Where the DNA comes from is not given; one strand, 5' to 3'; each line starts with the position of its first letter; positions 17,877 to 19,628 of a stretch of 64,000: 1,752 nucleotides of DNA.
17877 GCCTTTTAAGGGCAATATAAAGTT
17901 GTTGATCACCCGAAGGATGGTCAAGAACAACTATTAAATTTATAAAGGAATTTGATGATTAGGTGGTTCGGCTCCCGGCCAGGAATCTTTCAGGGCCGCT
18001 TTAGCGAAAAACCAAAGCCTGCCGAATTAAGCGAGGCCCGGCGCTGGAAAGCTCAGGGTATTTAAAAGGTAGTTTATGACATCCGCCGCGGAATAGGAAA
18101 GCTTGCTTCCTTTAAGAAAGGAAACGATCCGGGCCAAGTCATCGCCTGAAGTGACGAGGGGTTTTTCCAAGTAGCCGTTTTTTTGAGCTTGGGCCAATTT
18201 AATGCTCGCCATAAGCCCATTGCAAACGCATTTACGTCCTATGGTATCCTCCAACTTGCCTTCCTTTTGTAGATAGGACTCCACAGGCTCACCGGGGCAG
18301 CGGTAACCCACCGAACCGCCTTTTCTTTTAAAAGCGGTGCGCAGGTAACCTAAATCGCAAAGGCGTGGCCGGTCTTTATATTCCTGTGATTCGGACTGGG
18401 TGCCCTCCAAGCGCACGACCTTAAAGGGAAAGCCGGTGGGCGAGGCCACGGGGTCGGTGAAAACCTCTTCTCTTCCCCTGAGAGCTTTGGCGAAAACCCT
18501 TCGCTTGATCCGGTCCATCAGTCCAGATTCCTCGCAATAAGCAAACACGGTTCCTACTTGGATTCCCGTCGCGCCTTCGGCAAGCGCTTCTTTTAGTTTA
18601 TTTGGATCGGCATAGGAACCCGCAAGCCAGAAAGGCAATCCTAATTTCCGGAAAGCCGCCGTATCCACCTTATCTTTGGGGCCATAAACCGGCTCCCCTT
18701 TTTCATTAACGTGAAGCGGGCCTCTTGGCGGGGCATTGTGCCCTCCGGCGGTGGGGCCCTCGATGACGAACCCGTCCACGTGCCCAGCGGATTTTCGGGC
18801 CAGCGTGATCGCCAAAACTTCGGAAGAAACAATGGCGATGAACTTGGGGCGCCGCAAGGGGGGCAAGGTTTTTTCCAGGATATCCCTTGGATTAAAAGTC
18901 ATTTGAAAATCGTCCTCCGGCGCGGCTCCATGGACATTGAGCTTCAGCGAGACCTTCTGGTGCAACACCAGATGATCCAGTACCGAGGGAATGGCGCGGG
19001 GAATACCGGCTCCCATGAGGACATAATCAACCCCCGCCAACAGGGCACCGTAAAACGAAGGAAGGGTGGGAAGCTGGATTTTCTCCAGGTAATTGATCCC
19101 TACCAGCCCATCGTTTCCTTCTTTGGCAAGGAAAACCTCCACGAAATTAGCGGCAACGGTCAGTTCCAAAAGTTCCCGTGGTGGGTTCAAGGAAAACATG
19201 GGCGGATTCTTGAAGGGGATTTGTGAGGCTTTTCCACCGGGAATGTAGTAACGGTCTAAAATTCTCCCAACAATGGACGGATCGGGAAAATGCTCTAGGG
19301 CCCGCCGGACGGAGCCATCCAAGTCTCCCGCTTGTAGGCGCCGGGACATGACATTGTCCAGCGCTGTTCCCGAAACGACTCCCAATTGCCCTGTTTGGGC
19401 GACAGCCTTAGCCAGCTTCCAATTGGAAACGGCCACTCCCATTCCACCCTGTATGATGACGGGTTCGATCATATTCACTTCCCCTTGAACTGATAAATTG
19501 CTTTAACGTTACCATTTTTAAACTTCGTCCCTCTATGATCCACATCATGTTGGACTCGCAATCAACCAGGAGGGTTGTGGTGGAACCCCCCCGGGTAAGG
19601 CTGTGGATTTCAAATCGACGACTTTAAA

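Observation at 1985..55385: Recurrent TGAC-N4-GTCA (CRP/FNR-type) palindrome upstream of respiratory and nitrosative-stress genes: candidate regulon of the single Crp/Fnr regulator in the window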

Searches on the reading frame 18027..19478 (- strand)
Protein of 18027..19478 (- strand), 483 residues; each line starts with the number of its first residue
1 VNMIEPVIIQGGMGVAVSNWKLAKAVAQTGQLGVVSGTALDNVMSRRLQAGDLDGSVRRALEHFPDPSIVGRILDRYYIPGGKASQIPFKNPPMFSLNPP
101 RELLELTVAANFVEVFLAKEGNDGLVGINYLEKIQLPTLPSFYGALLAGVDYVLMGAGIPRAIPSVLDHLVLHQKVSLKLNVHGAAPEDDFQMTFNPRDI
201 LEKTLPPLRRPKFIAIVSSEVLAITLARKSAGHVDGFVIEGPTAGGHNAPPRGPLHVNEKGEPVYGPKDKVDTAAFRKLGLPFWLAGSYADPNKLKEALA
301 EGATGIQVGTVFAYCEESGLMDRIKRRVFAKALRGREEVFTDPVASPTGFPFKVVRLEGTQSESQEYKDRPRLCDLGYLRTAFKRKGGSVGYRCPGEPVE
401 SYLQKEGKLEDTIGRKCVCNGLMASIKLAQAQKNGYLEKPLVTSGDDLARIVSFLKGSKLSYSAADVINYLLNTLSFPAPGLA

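Call 7: search_protein_families(library=pfam, proteins=[window:18027-19478:-])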
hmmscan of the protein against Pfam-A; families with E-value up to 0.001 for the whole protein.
window:18027-19478:- (483 aa): 1 family
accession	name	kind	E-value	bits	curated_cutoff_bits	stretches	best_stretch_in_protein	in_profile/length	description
PF03060.21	NMO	-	2.8e-16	60.3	28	2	221-331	143-244/331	Nitronate monooxygenase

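Call 26: search_protein_families(library=ncbifam, proteins=[window:18027-19478:-], max_evalue=0.01)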
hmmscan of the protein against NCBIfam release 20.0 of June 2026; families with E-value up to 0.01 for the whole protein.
window:18027-19478:- (483 aa): 1 family
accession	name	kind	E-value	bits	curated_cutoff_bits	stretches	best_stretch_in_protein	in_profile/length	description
TIGR03151.1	enACPred_II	equivalog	2e-09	37.1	453.1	1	212-356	111-232/307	enoyl-[acyl-carrier-protein] reductase FabK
